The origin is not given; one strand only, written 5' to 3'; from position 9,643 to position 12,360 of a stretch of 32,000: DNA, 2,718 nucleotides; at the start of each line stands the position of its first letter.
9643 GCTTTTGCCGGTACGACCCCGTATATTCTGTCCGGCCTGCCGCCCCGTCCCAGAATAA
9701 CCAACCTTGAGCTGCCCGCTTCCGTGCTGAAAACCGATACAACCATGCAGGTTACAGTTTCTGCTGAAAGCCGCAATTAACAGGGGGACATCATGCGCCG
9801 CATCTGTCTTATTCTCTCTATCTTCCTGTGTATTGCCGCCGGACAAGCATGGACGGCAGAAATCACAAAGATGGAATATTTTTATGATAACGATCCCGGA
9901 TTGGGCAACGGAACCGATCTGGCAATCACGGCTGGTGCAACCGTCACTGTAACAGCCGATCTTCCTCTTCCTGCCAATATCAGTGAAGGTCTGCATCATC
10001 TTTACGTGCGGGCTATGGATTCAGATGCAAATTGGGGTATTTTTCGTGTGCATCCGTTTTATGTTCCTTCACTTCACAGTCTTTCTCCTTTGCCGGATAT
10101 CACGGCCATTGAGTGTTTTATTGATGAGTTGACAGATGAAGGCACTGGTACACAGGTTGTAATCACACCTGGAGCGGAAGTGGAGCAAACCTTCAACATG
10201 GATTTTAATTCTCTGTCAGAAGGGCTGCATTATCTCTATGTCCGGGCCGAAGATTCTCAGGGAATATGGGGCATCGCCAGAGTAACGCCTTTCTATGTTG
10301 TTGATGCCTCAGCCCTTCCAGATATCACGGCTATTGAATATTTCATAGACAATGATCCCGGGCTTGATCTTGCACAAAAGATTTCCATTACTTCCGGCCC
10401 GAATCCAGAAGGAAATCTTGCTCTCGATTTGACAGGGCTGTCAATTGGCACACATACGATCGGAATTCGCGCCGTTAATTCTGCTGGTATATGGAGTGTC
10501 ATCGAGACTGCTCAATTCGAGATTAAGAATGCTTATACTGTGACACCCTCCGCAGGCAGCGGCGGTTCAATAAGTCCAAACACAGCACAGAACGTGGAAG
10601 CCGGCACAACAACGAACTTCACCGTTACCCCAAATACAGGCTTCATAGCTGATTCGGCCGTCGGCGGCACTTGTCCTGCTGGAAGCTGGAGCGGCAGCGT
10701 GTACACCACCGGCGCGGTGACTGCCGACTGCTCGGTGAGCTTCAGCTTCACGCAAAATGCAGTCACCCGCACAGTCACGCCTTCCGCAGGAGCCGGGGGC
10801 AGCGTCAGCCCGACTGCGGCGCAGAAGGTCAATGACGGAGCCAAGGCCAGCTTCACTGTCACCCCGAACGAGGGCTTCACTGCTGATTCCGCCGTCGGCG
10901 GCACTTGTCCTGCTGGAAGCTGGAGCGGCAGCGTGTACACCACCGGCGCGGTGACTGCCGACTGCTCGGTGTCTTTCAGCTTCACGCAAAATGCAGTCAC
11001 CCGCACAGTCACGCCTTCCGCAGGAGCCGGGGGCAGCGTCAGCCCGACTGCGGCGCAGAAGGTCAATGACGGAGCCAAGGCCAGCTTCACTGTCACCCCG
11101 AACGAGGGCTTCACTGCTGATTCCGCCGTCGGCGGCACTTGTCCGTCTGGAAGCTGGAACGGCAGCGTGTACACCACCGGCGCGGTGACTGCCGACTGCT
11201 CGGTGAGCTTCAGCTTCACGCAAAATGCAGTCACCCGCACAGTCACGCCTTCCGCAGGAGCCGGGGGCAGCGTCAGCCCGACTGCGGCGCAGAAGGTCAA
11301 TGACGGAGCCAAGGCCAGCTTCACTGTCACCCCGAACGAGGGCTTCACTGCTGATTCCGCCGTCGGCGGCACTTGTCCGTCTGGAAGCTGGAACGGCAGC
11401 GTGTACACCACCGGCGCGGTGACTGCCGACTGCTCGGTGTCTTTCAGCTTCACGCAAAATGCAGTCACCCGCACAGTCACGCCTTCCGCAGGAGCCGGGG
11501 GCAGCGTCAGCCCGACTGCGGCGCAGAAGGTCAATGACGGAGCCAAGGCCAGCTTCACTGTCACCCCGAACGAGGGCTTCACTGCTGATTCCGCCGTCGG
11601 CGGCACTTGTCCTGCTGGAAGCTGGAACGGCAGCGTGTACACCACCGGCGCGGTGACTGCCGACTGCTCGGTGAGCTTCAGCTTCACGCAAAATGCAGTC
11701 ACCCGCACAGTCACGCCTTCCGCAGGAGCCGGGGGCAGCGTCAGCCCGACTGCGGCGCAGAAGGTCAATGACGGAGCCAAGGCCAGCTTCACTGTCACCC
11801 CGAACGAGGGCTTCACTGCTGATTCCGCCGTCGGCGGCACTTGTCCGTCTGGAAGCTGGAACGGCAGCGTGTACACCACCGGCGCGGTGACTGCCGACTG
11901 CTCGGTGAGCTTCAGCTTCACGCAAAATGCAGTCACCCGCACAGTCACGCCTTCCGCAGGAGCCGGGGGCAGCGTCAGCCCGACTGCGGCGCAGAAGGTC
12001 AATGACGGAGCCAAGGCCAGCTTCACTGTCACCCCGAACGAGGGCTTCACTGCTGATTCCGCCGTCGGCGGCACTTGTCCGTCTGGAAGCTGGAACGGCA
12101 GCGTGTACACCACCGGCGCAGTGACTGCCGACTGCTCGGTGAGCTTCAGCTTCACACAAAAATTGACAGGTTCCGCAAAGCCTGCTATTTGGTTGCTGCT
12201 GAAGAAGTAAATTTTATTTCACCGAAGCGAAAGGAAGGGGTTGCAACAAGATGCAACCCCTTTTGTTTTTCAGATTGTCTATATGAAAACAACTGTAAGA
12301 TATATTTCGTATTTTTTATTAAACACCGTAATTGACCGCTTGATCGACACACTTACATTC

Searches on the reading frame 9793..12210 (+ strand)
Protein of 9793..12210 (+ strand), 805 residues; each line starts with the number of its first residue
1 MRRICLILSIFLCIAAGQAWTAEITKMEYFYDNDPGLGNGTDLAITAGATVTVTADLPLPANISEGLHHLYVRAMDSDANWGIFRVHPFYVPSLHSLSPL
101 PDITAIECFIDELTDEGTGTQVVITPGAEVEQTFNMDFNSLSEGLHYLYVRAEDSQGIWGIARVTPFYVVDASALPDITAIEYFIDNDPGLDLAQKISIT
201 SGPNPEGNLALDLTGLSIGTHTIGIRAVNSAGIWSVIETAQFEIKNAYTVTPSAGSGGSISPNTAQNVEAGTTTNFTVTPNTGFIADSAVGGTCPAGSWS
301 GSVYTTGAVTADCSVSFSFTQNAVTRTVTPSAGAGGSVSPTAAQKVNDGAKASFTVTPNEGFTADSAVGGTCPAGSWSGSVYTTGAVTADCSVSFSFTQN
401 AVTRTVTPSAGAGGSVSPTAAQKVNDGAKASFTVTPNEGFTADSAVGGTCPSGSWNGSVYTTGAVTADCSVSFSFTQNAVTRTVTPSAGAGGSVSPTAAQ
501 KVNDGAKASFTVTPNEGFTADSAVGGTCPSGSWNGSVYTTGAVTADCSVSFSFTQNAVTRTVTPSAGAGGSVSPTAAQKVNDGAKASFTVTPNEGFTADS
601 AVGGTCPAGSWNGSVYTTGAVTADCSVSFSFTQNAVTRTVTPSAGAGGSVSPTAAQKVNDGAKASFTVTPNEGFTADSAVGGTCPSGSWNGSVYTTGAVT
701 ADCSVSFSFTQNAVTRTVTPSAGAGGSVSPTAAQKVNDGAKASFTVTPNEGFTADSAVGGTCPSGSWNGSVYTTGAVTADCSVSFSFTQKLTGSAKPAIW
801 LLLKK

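Call 26: search_protein_families(library=pfam, proteins=[window:9793-12210:+])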
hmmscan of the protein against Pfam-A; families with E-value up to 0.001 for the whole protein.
window:9793-12210:+ (805 aa): 6 families
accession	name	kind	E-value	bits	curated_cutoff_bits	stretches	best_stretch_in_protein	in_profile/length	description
PF18998.6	Flg_new_2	-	3.2e-16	59.5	23.6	0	717-754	2-37/73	Divergent InlB B-repeat domain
PF10833.13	DUF2572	-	8.6e-12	45.6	23.8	0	297-329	171-203/219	Protein of unknown function (DUF2572)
PF00254.34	FKBP_C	-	5.2e-10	40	21.1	0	344-376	53-85/94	FKBP-type peptidyl-prolyl cis-trans isomerase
PF04942.19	CC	-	1.6e-05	25.3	20.6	0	444-454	13-23/34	CC domain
PF20406.3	SAM_KSR1_N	-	4.4e-05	23.3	23.1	0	311-323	20-32/54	Kinase suppressor RAS 1 N-terminal helical hairpin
PF20802.2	MAML1_3_TAD1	-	0.00014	23.4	24.2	0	488-520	39-71/90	Mastermind-like 1/3, transactivation domain 1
